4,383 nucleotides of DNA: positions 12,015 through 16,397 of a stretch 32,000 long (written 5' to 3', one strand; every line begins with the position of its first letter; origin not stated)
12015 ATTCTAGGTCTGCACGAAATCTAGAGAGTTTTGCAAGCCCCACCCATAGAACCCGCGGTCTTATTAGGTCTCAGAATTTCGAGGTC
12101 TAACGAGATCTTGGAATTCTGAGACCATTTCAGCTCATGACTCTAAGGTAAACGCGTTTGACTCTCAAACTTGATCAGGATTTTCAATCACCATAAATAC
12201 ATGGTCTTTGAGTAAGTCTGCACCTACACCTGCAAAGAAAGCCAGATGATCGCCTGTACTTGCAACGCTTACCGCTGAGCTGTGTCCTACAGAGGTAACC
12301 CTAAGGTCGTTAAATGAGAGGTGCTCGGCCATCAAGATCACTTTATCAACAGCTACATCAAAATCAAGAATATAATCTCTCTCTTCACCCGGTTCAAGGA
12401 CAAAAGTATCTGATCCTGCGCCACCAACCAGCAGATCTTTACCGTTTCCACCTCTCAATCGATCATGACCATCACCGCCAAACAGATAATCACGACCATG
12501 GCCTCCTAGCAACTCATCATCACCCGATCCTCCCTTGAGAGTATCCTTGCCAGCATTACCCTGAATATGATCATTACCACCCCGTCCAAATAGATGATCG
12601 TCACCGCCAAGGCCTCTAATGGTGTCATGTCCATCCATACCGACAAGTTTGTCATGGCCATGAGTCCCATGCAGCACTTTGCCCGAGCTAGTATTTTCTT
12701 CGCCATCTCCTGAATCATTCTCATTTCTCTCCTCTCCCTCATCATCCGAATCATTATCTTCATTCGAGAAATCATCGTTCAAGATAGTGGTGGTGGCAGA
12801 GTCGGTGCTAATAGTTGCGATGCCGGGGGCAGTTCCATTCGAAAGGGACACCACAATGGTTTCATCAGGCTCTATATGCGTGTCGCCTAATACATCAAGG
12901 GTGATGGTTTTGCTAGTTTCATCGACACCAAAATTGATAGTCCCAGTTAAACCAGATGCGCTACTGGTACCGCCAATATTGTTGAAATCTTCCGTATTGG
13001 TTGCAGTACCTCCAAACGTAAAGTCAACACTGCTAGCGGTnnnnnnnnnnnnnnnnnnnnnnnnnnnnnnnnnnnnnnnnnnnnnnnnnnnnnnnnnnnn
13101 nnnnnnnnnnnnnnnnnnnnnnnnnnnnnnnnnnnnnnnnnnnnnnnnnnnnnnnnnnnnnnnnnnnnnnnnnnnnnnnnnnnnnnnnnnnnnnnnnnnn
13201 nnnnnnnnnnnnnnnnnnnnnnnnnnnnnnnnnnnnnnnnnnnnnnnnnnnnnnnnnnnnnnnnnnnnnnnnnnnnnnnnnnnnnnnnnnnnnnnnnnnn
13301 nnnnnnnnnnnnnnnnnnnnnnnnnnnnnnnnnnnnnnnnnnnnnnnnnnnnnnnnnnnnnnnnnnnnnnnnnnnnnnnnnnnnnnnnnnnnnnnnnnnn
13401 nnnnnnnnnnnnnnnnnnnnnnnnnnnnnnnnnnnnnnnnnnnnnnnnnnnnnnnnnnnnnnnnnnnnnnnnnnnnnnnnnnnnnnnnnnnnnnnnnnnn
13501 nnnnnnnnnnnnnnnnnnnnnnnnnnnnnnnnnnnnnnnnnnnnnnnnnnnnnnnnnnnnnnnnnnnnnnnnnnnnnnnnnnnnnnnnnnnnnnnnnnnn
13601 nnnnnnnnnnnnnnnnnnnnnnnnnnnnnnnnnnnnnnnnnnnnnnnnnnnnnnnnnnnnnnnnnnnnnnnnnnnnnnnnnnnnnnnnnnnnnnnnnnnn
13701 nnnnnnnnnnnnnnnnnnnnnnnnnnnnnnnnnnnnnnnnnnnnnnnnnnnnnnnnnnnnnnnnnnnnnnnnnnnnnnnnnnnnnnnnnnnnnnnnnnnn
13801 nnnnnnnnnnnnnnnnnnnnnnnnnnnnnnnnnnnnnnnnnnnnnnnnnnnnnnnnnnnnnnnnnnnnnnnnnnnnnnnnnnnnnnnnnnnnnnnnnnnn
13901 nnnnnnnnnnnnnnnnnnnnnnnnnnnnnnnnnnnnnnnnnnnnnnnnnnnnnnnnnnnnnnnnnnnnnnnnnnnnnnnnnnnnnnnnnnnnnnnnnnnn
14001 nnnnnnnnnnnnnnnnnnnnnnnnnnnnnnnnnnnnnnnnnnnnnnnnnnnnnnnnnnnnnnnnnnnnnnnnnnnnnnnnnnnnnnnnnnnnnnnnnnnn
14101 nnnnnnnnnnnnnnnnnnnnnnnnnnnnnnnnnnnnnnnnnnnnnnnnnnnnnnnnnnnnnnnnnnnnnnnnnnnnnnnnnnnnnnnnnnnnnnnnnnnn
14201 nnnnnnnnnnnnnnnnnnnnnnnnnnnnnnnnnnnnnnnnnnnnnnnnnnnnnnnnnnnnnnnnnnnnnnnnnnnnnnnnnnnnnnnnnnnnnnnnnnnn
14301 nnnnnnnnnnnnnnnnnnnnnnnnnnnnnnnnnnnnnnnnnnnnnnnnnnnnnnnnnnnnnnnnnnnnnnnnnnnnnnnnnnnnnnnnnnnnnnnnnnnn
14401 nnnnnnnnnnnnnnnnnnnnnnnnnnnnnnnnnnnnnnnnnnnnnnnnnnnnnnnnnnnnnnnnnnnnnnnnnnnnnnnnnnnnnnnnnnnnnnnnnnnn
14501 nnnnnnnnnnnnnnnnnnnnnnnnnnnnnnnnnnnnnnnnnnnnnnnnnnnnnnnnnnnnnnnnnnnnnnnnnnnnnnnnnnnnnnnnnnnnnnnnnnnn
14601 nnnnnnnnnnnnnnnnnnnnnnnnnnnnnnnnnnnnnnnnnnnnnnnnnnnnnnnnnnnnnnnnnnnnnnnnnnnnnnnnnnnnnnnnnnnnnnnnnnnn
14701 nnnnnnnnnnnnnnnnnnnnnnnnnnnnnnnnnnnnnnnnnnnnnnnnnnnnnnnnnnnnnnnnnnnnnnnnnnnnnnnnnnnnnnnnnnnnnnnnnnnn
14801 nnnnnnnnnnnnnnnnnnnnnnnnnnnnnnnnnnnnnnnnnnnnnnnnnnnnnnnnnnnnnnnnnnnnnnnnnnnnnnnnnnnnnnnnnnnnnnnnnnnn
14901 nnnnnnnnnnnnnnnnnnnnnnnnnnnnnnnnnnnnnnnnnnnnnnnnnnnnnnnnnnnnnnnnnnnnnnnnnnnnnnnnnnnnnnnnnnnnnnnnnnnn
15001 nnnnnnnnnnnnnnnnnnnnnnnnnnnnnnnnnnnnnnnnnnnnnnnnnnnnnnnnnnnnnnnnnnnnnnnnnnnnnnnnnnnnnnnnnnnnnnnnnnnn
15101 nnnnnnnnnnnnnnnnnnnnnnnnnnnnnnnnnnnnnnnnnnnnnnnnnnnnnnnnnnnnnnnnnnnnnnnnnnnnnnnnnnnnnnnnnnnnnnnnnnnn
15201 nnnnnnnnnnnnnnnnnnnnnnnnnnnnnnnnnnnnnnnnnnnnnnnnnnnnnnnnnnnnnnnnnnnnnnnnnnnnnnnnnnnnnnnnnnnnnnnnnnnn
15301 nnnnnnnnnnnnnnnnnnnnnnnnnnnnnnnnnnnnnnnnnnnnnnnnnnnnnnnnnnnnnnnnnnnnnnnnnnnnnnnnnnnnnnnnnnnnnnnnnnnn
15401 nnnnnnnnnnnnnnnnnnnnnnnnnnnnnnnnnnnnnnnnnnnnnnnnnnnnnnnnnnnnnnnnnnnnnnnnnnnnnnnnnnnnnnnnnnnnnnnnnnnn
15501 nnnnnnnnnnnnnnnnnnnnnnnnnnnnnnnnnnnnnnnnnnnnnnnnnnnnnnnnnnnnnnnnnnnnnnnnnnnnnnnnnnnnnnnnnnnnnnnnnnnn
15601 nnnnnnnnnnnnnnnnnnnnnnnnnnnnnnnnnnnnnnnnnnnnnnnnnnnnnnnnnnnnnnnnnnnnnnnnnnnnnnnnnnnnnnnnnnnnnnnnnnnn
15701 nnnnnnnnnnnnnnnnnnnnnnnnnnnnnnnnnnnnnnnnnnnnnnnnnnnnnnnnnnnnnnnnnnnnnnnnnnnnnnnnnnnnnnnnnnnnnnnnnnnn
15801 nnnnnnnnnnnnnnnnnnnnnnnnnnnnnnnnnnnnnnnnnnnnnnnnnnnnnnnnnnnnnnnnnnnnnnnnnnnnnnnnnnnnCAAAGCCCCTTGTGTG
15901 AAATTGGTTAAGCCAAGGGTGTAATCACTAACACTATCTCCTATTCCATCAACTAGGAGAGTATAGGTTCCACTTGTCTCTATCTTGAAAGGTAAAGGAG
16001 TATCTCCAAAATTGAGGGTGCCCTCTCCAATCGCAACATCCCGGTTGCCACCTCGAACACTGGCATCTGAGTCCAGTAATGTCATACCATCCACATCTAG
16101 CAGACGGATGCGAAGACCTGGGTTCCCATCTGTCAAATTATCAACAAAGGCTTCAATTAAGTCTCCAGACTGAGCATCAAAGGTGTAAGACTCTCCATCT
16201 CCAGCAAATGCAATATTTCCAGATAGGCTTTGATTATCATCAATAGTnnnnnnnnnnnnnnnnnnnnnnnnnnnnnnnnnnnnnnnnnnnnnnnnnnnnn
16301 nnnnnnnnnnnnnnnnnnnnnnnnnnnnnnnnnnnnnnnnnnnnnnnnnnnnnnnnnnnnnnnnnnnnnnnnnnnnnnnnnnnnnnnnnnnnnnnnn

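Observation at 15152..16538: Base-perfect 363-bp x 3.8 tandem repeat inside the giant RTX/Calx-beta gene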

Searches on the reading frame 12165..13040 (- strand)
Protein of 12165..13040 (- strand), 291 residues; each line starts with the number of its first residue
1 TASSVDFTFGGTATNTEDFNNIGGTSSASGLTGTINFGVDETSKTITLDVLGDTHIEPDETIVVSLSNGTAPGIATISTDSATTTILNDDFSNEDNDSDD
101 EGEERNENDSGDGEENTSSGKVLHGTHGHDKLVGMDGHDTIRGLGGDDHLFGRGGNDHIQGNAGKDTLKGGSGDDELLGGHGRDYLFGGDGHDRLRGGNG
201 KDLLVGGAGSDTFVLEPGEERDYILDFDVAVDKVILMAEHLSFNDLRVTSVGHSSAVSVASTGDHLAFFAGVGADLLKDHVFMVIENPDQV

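Call 34: find_related_loci(query=window:12165-13040:-, collection=genome_contigs, flank=10000)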
Query window:12165-13040:- (291 aa) in genome_contigs; peptide patterns used: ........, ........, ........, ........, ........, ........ (x = any residue, [..] = any of these).
179 stretches matched a pattern; 10 encode a relative of the query (tblastn E <= 1e-3); 10 distinct loci.
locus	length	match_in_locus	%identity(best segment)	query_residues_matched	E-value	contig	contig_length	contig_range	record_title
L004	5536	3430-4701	54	111-225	7e-20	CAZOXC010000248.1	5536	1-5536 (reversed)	MAG TPA_asm: uncultured Pirellulaceae bacterium isolate binchicken_co258_158 genome assembly, contig: NODE_11182_length_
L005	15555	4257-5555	44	121-238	2e-19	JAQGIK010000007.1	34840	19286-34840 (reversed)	MAG: Caulobacter sp. isolate RYN_457 scaffold_1763023, whole genome shotgun sequence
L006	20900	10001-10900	36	121-269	1e-18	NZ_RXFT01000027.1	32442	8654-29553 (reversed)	Variovorax guangxiensis strain DSM 27352 27, whole genome shotgun sequence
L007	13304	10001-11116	46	118-260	5e-18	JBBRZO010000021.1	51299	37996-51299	MAG: Caulobacterales bacterium isolate metawrap_la5_5 metawrap_la5_5_K_1291416_L_51299_cov_26.0024, whole genome shotgun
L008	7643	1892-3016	43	77-277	2e-17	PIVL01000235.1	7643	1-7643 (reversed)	MAG: Rhodobacteraceae bacterium isolate Glo_4 GloG15_CONTIG13674, whole genome shotgun sequence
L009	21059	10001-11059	45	121-238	7e-14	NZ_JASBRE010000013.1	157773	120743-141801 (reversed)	Pseudomonas sp. AL03 NODE_13_length_157773_cov_79.944255, whole genome shotgun sequence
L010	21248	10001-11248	38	93-224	4e-13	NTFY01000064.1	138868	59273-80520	Rhodopirellula sp. SM50 Rhodopilula_apulia_SM50_contig_64, whole genome shotgun sequence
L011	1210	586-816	45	122-225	5e-11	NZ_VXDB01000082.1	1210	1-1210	Roseibium sediminis strain KCTC 52373 NODE_82_length_1210_cov_141.808_ID_7087, whole genome shotgun sequence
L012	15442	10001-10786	45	123-259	1e-10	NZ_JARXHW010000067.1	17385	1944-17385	Thalassobacterium maritimum strain SDUM461003 scaffold_67_length=17386, whole genome shotgun sequence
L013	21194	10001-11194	36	124-266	1e-9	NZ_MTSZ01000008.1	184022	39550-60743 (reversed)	Kiloniella majae strain M56.1 Contig8, whole genome shotgun sequence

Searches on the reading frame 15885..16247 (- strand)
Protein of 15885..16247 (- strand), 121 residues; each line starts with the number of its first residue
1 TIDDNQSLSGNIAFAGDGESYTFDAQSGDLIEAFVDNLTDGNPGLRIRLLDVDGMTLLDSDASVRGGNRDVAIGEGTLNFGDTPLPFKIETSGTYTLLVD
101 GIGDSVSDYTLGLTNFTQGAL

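Call 23: search_solved_structures(query=window:15885-16247:-, max_evalue=10, show_alignments=2)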
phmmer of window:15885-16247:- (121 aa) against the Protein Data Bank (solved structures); distinct sequences matched with E-value up to 10: 0.

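Call 28: search_protein_representatives(protein=window:15885-16247:-)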
Query: 121 residues. Proteins with E-value up to 0.001 (for the whole library): 213; up to 1e-10: 41; up to 1e-30: 9. The best 150 are listed.
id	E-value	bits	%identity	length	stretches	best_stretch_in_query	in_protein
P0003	1.6e-291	964.3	90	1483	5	1-121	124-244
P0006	2.8e-147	498.9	63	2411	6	2-120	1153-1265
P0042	2.4e-82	289.4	50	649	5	2-119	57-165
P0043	3.3e-71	253.5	36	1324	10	2-112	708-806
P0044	3.2e-66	237.4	48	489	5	2-119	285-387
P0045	4.0e-49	182.3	39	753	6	2-117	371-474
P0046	7.7e-45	168.4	47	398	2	2-118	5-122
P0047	5.1e-42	159.3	58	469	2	1-114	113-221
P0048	3.4e-31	124.4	33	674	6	4-116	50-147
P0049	1.3e-28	116.1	40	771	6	5-113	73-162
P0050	3.0e-26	108.5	32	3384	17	8-110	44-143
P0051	1.0e-21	93.9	35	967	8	5-119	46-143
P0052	1.4e-20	90.2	33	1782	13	7-59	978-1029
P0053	4.8e-20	88.4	33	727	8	5-53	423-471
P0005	4.8e-19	85.2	59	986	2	1-114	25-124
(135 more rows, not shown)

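Call 39: predict_structure(alignment_id=A1)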
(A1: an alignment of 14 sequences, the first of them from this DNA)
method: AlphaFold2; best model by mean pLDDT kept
length: 121 residues; sequences in the alignment: 14
mean_pLDDT: 77.2   pTM: 0.76
mean pLDDT of the five models: 77.2, 76.7, 75.8, 75.4, 75.4
residues with pLDDT >= 90: 22; 70-90: 68; 50-70: 18; < 50: 13
segments of 3 or more residues with pLDDT < 50: 76-83
pLDDT, mean of each block of 10 residues (from residue 1): 86 84 90 81 79 86 59 56 66 92 80 71 36
secondary structure, 60 per line:
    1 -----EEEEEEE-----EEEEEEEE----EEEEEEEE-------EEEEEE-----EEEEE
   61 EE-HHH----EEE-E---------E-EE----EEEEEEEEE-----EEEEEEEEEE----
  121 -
elements in order: E6-12 E18-25 E30-37 E45-50 E56-62 E71-73 E93-101 E107-116

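Call 42: fold_search(model_id=the predicted structure, library=pdb)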
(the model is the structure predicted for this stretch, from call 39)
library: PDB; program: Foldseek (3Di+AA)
matches with E <= 10: 1457; with E <= 0.001: 6
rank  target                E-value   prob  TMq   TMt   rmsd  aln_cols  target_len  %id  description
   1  3jqw_B                6.1e-05  1.00  0.69  0.70   2.8       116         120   17  Crystal structure of Clostridium histolyticum colH collagenase collagen-binding domain 3 at 2 Angstrom resolution in p (released 2010-09-29)
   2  9ues_B                1.7e-04  1.00  0.65  0.21   3.3       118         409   16  Crystal structure of an inactive TKSP mutant in complex with the TKS propeptide (released 2026-02-18)
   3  3afg_A                2.6e-04  1.00  0.65  0.17   3.3       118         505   16  Crystal structure of ProN-Tk-SP from Thermococcus kodakaraensis (released 2010-08-04)
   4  3jqw_A                3.1e-04  1.00  0.66  0.68   2.9       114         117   18  Crystal structure of Clostridium histolyticum colH collagenase collagen-binding domain 3 at 2 Angstrom resolution in p (released 2010-09-29)
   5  3afg_B                3.1e-04  1.00  0.66  0.17   3.1       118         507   14  Crystal structure of ProN-Tk-SP from Thermococcus kodakaraensis (released 2010-08-04)
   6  3jqw_C                4.2e-04  1.00  0.66  0.66   2.9       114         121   18  Crystal structure of Clostridium histolyticum colH collagenase collagen-binding domain 3 at 2 Angstrom resolution in p (released 2010-09-29)
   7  5azw_A                1.1e-03  1.00  0.54  0.68   4.3       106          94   11  Crystal structure of p24beta1 GOLD domain (released 2016-09-14)
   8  1nqj_B                1.4e-03  1.00  0.60  0.63   3.7       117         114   18  CRYSTAL STRUCTURE OF CLOSTRIDIUM HISTOLYTICUM COLG COLLAGENASE COLLAGEN-BINDING DOMAIN 3B AT 1.0 ANGSTROM RESOLUTION I (released 2003-04-15)
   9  5azw_B                1.4e-03  1.00  0.53  0.66   4.1       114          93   12  Crystal structure of p24beta1 GOLD domain (released 2016-09-14)
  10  7rrm_A                1.8e-03  1.00  0.67  0.80   3.0       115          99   11  Structure of the human TMED1 (p24gamma1) Golgi dynamics Domain (released 2021-10-20)
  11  5sv5                  1.8e-03  1.00  0.67  0.76   2.3       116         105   20  1.0 Angstrom Crystal Structure of pre-Peptidase C-terminal Domain of Collagenase from Bacillus anthracis. (released 2016-08-17)
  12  9f4b_F1               1.8e-03  0.97  0.35  0.13  13.9       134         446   14  Pre-assembled baseplate cup of Klebsiella phage KP1 variant vB_Kpn_Lilla1 (released 2025-05-14)
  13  8iqe_A                2.0e-03  1.00  0.45  0.13   5.1       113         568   13  Crystal structure of tetrameric K2-2 TSP (released 2024-02-21)
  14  5gu5                  2.3e-03  1.00  0.68  0.76   3.4       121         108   15  Crystal structure of p24gamma2 GOLD domain determined by sulfur-SAD (released 2017-01-25)
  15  1nqj_A                2.7e-03  1.00  0.59  0.72   3.3       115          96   18  CRYSTAL STRUCTURE OF CLOSTRIDIUM HISTOLYTICUM COLG COLLAGENASE COLLAGEN-BINDING DOMAIN 3B AT 1.0 ANGSTROM RESOLUTION I (released 2003-04-15)
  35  5iku                  8.5e-03  1.00  0.61  0.32   2.9       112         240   17  Crystal structure of the Hathewaya histolytica ColG tandem collagen-binding domain s3as3b in the presence of calcium at  (released 2017-03-15)
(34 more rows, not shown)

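Call 54: find_related_loci(query=A1, collection=metagenome_contigs, flank=6000)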
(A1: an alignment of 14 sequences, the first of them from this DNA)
Query A1 (121 aa) in metagenome_contigs; peptide patterns used: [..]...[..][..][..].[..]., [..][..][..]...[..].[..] (x = any residue, [..] = any of these).
132 stretches matched a pattern; 1 encode a relative of the query (tblastn E <= 1e-3); 1 distinct loci.
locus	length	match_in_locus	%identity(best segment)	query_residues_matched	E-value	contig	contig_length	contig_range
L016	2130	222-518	49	4-114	4e-22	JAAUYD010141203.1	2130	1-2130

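Call 68: search_protein_families(library=pfam, proteins=[P0042, P0043, P0044, P0045, P0046, P0047, P0048, P0049, P0050, P0051], max_evalue=0.000001)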
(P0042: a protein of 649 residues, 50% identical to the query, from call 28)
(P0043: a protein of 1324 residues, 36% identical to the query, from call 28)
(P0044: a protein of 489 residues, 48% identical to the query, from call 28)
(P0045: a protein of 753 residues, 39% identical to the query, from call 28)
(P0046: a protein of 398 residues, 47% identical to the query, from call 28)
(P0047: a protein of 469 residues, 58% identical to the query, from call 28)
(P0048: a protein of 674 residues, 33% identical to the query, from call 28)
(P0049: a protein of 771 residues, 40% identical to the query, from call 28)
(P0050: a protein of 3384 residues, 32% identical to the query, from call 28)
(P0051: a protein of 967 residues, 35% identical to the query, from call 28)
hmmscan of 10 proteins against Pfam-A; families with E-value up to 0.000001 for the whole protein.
P0042 (649 aa): 3 families
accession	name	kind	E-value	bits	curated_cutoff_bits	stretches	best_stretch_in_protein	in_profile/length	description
PF04151.21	PPC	-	2.2e-21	76.9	25.9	0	74-147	3-70/70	Bacterial pre-peptidase C-terminal domain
PF00353.25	HemolysinCabind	-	2.6e-17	62.9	23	2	509-544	1-36/36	RTX calcium-binding nonapeptide repeat (4 copies)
PF21653.3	pulA_all-beta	-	1.1e-07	31.8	26.7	0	125-147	36-58/60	Pullulanase, all-beta domain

P0043 (1324 aa): 2 families
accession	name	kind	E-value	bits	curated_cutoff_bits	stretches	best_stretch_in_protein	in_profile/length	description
PF04151.21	PPC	-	2.3e-33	115.3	25.9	0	725-795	3-70/70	Bacterial pre-peptidase C-terminal domain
PF24107.1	DUF7382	-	1.4e-07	31.7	27.4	0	635-657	15-37/65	Domain of unknown function (DUF7382)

P0044 (489 aa): 1 family
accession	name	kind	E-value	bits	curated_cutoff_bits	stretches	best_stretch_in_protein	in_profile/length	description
PF04151.21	PPC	-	9e-16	58.9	25.9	0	410-473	5-68/70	Bacterial pre-peptidase C-terminal domain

P0045 (753 aa): 2 families
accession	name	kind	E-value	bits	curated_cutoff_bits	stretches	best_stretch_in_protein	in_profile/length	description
PF04151.21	PPC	-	2.9e-12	47.7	25.9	0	60-131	2-70/70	Bacterial pre-peptidase C-terminal domain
PF24107.1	DUF7382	-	5.1e-08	33.1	27.4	0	79-109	13-43/65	Domain of unknown function (DUF7382)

P0046 (398 aa): 0 families

P0047 (469 aa): 2 families
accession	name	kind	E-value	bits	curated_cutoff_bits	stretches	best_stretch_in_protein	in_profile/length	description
PF00353.25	HemolysinCabind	-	3.9e-34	116.6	23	2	293-328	1-36/36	RTX calcium-binding nonapeptide repeat (4 copies)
PF04151.21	PPC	-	1.4e-09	39.1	25.9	1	22-92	4-70/70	Bacterial pre-peptidase C-terminal domain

P0048 (674 aa): 2 families
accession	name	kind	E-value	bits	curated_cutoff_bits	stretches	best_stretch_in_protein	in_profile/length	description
PF08533.16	Glyco_hydro_42C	-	6.7e-10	39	21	0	239-257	7-25/58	Beta-galactosidase C-terminal domain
PF10626.15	TraO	-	4.4e-09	36.9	25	0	576-639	98-161/168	Conjugative transposon protein TraO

P0049 (771 aa): 2 families
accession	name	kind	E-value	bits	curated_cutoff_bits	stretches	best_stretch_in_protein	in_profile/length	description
PF04151.21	PPC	-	1.3e-20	74.5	25.9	0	86-150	2-70/70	Bacterial pre-peptidase C-terminal domain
PF13860.13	FlgD_ig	-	1.1e-08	35.4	27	1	697-757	13-74/79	FlgD Ig-like domain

P0050 (3384 aa): 5 families
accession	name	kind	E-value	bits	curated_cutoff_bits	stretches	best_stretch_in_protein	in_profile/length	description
PF04151.21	PPC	-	2.6e-59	198.4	25.9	0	54-116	2-66/70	Bacterial pre-peptidase C-terminal domain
PF23623.1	GBD_IRG7_N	-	1.5e-18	67.2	27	0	277-329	26-79/95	IRG7 N-terminal galactose binding domain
PF19190.6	BACON_2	-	3.3e-13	49.8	25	0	2343-2404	25-83/94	Viral BACON domain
PF13620.12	CarboxypepD_reg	-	6.9e-09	36.4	32.3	1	3238-3312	2-82/82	Carboxypeptidase regulatory-like domain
PF22708.2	S1CSD-TOTE-1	-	9.4e-07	28.7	27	0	1575-1596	40-62/65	S1/CSD-like domain 1 of the TOTE conflict systems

P0051 (967 aa): 6 families
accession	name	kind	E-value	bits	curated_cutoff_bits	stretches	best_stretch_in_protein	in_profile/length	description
PF04151.21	PPC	-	1.1e-34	119.5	25.9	0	59-125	2-70/70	Bacterial pre-peptidase C-terminal domain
PF16640.11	Big_3_5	-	3.3e-13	50.4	35.5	0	176-248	14-74/88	Bacterial Ig-like domain (group 3)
PF18962.6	Por_Secre_tail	-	8.2e-12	45.7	27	1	889-964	2-74/75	Secretion system C-terminal sorting domain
PF07550.17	Shr-like_HID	-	8.7e-10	39.4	22.3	0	172-228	10-68/82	Heme-binding protein Shr-like, Hb-interacting domain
PF22091.2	DUF6941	-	8.1e-08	33.1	27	0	419-447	94-122/125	Family of unknown function (DUF6941)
PF13860.13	FlgD_ig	-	3.1e-07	30.7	27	0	903-950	18-71/79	FlgD Ig-like domain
